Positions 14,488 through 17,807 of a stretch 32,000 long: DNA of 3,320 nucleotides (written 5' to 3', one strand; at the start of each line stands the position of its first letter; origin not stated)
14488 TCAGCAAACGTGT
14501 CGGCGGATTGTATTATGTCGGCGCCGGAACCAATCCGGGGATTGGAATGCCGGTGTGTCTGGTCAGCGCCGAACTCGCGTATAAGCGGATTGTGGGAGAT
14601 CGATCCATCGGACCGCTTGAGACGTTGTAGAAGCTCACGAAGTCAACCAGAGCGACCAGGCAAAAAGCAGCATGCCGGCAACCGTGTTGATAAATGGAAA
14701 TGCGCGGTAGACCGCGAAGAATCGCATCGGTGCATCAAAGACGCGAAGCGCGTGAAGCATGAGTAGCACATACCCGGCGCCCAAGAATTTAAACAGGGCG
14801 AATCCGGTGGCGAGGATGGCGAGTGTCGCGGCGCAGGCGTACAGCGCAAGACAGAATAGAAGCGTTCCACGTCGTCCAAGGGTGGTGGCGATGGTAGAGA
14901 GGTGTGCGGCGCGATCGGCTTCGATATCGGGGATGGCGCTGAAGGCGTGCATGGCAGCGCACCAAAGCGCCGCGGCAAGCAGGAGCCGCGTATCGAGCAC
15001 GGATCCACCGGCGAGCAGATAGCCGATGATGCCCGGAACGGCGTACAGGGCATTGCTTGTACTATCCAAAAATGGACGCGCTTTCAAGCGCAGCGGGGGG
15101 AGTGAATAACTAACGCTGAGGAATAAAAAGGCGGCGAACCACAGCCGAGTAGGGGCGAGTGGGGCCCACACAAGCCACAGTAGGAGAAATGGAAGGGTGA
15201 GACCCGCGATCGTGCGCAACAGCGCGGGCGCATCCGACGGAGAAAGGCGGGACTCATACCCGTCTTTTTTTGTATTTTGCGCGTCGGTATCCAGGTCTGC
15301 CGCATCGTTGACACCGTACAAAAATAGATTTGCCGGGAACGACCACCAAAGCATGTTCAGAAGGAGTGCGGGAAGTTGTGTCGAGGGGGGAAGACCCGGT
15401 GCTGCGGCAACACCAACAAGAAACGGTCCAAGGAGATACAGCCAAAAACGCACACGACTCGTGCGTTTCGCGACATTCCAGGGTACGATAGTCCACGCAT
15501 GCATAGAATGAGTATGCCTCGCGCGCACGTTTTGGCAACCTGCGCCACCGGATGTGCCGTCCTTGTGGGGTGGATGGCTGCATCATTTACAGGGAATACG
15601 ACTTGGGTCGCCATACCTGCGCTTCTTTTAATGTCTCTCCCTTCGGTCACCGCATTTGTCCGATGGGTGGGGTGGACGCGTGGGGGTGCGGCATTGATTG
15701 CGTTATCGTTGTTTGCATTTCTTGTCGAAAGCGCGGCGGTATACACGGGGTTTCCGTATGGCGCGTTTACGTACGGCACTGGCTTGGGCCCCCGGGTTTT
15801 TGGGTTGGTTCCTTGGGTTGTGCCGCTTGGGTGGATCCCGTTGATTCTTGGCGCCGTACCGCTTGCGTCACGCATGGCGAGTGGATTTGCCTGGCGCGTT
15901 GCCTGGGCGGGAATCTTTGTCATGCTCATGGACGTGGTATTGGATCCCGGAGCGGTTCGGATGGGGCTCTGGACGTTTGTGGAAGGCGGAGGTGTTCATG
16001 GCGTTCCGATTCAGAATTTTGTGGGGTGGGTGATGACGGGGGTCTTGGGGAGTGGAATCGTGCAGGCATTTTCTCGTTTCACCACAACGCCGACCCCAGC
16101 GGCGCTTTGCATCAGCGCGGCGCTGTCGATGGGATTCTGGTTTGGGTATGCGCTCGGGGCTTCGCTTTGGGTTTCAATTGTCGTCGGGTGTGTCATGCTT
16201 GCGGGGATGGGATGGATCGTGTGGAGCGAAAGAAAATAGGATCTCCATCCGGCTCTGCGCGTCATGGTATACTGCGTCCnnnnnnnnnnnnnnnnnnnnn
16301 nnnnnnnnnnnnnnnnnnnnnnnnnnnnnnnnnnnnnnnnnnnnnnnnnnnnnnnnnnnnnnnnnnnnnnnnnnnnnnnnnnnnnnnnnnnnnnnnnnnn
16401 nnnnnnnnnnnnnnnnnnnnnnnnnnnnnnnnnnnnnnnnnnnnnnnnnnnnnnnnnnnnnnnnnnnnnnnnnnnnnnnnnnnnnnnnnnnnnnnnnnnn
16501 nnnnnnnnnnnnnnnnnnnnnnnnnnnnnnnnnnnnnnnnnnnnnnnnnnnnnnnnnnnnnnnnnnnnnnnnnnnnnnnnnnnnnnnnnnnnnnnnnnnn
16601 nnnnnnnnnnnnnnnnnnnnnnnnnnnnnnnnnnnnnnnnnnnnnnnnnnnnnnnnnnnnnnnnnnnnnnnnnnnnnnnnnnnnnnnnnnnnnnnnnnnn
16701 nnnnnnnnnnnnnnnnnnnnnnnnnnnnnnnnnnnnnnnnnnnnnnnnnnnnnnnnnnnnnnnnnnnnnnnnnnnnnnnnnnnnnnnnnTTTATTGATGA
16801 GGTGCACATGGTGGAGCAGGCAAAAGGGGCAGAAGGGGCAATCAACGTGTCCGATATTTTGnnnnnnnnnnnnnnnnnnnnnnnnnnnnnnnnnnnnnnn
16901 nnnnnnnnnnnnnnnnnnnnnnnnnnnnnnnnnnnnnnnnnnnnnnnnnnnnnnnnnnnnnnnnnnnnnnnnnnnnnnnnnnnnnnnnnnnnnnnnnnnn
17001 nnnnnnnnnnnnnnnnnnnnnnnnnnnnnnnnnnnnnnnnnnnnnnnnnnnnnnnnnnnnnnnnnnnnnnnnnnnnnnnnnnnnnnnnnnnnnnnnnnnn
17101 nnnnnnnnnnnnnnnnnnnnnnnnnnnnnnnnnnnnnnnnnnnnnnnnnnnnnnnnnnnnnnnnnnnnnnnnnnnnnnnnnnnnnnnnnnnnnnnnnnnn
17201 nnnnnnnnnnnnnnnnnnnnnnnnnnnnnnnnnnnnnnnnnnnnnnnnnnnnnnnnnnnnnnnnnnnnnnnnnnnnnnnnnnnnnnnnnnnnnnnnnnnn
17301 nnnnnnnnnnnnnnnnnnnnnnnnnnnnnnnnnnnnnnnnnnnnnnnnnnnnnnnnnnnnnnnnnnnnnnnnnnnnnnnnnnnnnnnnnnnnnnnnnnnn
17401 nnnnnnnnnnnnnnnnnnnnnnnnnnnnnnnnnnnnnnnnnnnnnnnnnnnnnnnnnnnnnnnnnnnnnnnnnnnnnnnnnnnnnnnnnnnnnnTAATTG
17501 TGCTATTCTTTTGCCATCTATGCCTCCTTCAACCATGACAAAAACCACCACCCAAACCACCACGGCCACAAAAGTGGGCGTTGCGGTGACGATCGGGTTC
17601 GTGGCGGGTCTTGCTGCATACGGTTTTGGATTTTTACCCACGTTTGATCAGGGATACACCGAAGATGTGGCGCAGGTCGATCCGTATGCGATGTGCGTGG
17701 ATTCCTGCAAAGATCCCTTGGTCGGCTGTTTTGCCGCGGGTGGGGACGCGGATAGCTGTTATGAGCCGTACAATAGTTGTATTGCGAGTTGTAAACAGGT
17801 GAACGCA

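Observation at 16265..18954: Candidate two-gene membrane system: cytoplasmic D1-only unfoldase plus N-in single-pass Cys-rich surface protein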

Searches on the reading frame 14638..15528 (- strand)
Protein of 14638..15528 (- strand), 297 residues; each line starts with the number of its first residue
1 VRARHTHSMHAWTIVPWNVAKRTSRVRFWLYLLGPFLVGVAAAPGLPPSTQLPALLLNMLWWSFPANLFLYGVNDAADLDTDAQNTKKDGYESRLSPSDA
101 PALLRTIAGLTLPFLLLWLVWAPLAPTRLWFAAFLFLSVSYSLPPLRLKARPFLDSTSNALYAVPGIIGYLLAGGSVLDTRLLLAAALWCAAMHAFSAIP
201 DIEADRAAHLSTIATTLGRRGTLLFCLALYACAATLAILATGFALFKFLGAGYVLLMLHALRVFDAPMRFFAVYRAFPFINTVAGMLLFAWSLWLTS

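Call 6: search_protein_families(library=pfam, proteins=[window:14638-15528:-], max_evalue=0.01)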
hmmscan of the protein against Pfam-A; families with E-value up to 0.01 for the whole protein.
window:14638-15528:- (297 aa): 1 family
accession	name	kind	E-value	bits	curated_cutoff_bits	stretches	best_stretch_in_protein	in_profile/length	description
PF01040.23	UbiA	-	1.3e-20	74.3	34.2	1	32-258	1-223/250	UbiA prenyltransferase family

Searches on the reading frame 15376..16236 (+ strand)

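Call 6: search_protein_families(library=pfam, proteins=[window:15376-16236:+], max_evalue=0.01)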
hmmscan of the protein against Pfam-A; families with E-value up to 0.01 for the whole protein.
window:15376-16236:+ (287 aa): 1 family
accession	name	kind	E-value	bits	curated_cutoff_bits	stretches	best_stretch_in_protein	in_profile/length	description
PF04240.17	Caroten_synth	-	2e-37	129.6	25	1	83-276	10-207/209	Carotenoid biosynthesis protein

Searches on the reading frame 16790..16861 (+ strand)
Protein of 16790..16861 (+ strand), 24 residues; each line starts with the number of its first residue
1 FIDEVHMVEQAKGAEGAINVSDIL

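Call 43: find_related_loci(query=A2, collection=metagenome_contigs, flank=6000)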
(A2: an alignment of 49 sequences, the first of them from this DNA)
Query A2 (24 aa) in metagenome_contigs; peptide patterns used: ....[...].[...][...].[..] (x = any residue, [..] = any of these).
600 stretches matched a pattern (row limit reached: there are more); 153 encode a relative of the query (tblastn E <= 1e-3); the best 80 are kept; 80 distinct loci.
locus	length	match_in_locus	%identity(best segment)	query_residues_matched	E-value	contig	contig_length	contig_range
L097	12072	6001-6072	100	1-24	2e-11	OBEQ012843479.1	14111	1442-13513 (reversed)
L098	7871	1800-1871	92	1-24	2e-11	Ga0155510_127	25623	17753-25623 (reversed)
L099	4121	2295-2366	92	1-24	2e-11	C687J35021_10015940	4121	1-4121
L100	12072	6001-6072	88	1-24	3e-11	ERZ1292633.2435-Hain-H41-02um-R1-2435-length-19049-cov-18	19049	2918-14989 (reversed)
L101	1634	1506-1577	96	1-24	4e-11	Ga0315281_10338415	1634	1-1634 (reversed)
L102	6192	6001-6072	96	1-24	6e-11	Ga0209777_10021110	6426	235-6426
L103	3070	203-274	83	1-24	9e-11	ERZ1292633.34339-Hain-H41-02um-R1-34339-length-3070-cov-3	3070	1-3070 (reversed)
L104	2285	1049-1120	88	1-24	1e-10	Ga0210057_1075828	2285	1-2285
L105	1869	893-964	83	1-24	1e-10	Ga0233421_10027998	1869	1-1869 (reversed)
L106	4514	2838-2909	88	1-24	2e-10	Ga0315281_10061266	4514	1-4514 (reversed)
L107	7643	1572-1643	83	1-24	2e-10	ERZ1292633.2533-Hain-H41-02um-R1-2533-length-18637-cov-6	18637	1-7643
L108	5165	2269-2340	88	1-24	4e-10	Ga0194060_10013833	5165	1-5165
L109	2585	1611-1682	83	1-24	4e-10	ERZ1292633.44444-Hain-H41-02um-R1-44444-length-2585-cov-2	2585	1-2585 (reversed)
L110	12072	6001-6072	92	1-24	2e-10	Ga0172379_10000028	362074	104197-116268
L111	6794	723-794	83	1-24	6e-10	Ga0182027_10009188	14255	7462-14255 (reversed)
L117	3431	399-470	83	1-24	2e-9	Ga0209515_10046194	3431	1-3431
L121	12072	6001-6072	79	1-24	3e-9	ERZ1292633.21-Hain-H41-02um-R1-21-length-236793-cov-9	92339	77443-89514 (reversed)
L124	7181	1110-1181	79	1-24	6e-9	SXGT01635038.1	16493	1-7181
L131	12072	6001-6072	67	1-24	2e-8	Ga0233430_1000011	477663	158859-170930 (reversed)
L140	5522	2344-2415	67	1-24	2e-8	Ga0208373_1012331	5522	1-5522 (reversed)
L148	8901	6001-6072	67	1-24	3e-8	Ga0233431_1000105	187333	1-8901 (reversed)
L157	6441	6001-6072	67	1-24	4e-8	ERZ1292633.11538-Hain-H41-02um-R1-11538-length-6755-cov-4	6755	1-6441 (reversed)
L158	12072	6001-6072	63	1-24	1e-8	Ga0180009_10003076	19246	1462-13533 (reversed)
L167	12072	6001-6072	67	1-24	7e-8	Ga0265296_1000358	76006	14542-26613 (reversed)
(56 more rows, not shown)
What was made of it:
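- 16790..16855 (+): Walker B motif FIDEVH, followed by the family-specific segment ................. Canonical ClpB/C has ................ here. This segment was used as a family-specific probe (call 43).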

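Call 58: search_protein_families(library=pfam, proteins=[L131:6524-8614:+, L158:6534-8402:+, L140:2864-4924:+, L117:947-2311:+, L148:6698-8026:+, L157:4248-5540:+, L124:4439-5740:+, L124:2880-3431:+, L121:3322-5343:+, L167:7942-9867:+], max_evalue=0.01)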
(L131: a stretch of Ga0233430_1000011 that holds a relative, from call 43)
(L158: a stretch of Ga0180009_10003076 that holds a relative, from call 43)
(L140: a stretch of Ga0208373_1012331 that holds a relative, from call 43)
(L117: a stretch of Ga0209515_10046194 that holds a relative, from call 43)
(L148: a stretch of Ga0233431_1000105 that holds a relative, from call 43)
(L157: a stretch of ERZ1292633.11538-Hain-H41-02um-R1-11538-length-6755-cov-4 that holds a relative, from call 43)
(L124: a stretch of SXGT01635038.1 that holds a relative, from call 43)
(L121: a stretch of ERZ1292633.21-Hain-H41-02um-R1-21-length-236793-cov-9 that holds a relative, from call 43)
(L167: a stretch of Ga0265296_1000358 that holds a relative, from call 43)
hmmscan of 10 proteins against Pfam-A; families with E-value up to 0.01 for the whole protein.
L131:6524-8614:+ (697 aa): 0 families

L158:6534-8402:+ (623 aa): 0 families

L140:2864-4924:+ (687 aa): 0 families

L117:947-2311:+ (455 aa): 1 family
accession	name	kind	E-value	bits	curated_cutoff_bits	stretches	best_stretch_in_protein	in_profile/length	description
PF04932.20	Wzy_C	-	3e-16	60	31.7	1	197-370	2-149/149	O-Antigen ligase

L148:6698-8026:+ (443 aa): 1 family
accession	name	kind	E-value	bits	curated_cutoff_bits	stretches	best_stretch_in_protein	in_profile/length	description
PF04932.20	Wzy_C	-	1.7e-19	70.5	31.7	1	224-376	2-149/149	O-Antigen ligase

L157:4248-5540:+ (431 aa): 2 families
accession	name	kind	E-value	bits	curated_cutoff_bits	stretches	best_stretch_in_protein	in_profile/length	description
PF04932.20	Wzy_C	-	8.2e-18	65.1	31.7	1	210-369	5-149/149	O-Antigen ligase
PF25266.1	DUF7865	-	0.0074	16.7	27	0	93-141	57-104/132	Domain of unknown function (DUF7865)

L124:4439-5740:+ (434 aa): 5 families
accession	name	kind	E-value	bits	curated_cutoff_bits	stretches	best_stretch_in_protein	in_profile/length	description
PF08529.16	NusA_N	-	1.4e-31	109.6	23.8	1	7-171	4-119/119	NusA N-terminal domain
PF13184.12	KH_5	-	4.8e-29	100.7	27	1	276-343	1-68/69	NusA-like KH domain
PF23095.1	KH_NusA_C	-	1.2e-06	28.9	34.2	1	351-389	1-39/59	Transcription termination/antitermination protein NusA, KH domain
PF00013.35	KH_1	-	3.3e-05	24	21.5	0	353-386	4-37/66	KH domain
PF07650.23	KH_2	-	6.8e-05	23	22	0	334-375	10-51/78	KH domain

L124:2880-3431:+ (184 aa): 6 families
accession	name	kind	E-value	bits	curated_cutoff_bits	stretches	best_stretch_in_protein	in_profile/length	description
PF13847.12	Methyltransf_31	-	9.6e-12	45.2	27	1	25-136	4-113/145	Methyltransferase domain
PF08241.18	Methyltransf_11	-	2.7e-08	34.8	21.2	1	30-131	2-94/95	Methyltransferase domain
PF13649.12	Methyltransf_25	-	1.1e-07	32.9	27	1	30-128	3-97/97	Methyltransferase domain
PF01209.24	Ubie_methyltran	-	2.8e-05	24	20.1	1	18-138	41-157/233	ubiE/COQ5 methyltransferase family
PF08242.18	Methyltransf_12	-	0.0002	22.4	30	1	30-130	2-98/98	Methyltransferase domain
PF13489.12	Methyltransf_23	-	0.0007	19.8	27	1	20-139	17-123/164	Methyltransferase domain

L121:3322-5343:+ (674 aa): 0 families

L167:7942-9867:+ (642 aa): 1 family
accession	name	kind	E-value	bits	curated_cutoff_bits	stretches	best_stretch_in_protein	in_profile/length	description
PF04932.20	Wzy_C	-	1e-19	71.2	31.7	1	228-377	4-149/149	O-Antigen ligase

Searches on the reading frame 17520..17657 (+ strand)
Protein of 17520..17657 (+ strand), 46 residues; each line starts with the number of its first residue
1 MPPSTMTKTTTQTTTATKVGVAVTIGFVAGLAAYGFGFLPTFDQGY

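Call 35: find_homologous_proteins(query=A1, max_evalue=10)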
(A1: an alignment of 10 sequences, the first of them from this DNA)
Query A1 (10 sequences) (46 aa, profile of the alignment): 4 proteins with E <= 10 among 1357 candidates.
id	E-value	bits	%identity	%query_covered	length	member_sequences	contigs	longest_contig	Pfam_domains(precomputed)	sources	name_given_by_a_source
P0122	1.7e-4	39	50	39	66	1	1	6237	-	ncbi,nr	ncbi:MAG: hypothetical protein NUV81_00645 [bacterium]|nr:hypothetical protein [bacterium]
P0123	1.7e-2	33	-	-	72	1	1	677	-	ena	-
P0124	1.1e-1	30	47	63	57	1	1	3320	-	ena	-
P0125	2.2e+0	26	-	-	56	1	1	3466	-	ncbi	-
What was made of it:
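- Tried and rejected: Profile search with 10 tag N-termini against 5.8 billion proteins (call 35).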

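Call 37: find_encoding_contigs(protein=P0122, flank=6000, max_places=2)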
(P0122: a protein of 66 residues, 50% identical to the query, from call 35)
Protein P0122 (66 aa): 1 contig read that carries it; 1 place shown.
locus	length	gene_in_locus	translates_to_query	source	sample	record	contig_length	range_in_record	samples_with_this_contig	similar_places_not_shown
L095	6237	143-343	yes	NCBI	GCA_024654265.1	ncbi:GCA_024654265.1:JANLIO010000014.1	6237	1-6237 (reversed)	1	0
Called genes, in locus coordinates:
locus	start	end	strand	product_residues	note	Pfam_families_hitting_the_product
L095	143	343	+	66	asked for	-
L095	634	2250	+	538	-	PF01875:Memo, PF09587:PGA_cap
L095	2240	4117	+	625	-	-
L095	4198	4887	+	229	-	-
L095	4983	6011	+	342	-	-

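Call 38: find_encoding_contigs(protein=P0124, flank=6000, max_places=2)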
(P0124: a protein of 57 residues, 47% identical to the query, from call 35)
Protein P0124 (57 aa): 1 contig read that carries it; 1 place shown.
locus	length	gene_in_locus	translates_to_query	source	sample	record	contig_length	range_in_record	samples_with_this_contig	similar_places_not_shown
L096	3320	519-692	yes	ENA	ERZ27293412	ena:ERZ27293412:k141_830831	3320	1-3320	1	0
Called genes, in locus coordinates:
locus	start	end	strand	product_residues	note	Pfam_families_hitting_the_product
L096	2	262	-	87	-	?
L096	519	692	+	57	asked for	-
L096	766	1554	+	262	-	-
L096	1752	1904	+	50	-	-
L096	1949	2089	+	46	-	-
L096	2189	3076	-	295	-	PF13424:TPR_12 (faint), PF13428:TPR_14 (faint), PF13176:TPR_7 (faint), PF14559:TPR_19 (faint), PF13431:TPR_17 (faint), PF00515:TPR_1 (faint), PF13181:TPR_8 (faint)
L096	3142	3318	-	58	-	?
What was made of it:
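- At least one carrier (L096) has no ATPase within its 3.3-kb contig (call 38). Carriers exist away from any ATPase (L096, call 38).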

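Call 85: search_protein_representatives(alignment_id=A4)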
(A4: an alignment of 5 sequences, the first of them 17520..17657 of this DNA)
Query: 5 sequences, 57 profile positions. Proteins with E-value up to 0.001 (for the whole library): 16; up to 1e-10: 4; up to 1e-30: 0. The best 16 are listed.
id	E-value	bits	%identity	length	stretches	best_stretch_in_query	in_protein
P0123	4.1e-20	87.6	-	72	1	1-56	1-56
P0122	9.5e-20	86.4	-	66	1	1-56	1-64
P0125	4.8e-16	74.5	-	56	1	1-53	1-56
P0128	1.1e-13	67.0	-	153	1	1-43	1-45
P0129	1.1e-09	54.2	-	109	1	1-42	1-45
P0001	1.3e-09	53.9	-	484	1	1-57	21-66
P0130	1.7e-07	47.1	-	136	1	1-45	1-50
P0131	4.4e-07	45.8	-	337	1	1-47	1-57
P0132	4.9e-06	42.5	-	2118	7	13-37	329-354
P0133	7.4e-06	41.9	-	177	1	1-55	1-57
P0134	1.5e-04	37.7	-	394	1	4-34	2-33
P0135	2.4e-04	37.1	-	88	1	1-30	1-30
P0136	2.7e-04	36.9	-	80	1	1-40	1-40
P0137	3.2e-04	36.6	-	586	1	1-41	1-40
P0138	7.3e-04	35.5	-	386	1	4-31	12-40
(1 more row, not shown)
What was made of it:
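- Tried and rejected: Exhaustive search of 1.84 billion representatives (call 85).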

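Call 87: find_encoding_contigs(protein=P0137, flank=6000, max_places=3)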
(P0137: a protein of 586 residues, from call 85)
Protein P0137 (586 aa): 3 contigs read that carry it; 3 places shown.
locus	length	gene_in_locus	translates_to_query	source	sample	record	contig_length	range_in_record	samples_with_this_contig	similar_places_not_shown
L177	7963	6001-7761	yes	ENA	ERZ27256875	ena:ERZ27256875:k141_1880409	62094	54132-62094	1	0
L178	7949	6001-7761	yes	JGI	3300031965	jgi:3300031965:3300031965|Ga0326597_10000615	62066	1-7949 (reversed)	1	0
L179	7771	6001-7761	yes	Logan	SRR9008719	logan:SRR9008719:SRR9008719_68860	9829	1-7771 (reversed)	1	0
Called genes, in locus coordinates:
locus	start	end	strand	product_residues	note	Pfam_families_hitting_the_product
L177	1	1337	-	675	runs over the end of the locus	PF04760:IF2_N, PF00009:GTP_EFTU, PF00071:Ras (weak), PF01926:MMR_HSR1, PF22042:EF-G_D2, PF03144:GTP_EFTU_D2 (faint), PF11987:IF-2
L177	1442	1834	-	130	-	PF00072:Response_reg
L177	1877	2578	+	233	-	PF01509:TruB_N, PF16198:TruB_C_2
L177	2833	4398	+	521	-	PF12072:RNase_Y_N, PF00013:KH_1, PF22891:KH_PNO1_2nd, PF01966:HD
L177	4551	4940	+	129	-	PF18291:HU-HIG, PF00216:Bac_DNA_binding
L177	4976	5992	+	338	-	PF13191:AAA_16 (faint), PF23569:NBD_SMAX1, PF00004:AAA, PF17871:AAA_lid_9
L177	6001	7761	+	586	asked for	-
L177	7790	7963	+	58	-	?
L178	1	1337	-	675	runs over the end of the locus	PF04760:IF2_N, PF00009:GTP_EFTU, PF00071:Ras (weak), PF01926:MMR_HSR1, PF22042:EF-G_D2, PF03144:GTP_EFTU_D2 (faint), PF11987:IF-2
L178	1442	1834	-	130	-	PF00072:Response_reg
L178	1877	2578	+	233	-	PF01509:TruB_N, PF16198:TruB_C_2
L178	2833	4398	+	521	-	PF12072:RNase_Y_N, PF00013:KH_1, PF22891:KH_PNO1_2nd, PF01966:HD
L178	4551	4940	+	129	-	PF18291:HU-HIG, PF00216:Bac_DNA_binding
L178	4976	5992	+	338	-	PF13191:AAA_16 (faint), PF23569:NBD_SMAX1, PF00004:AAA, PF17871:AAA_lid_9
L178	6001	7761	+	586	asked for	-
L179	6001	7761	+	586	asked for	-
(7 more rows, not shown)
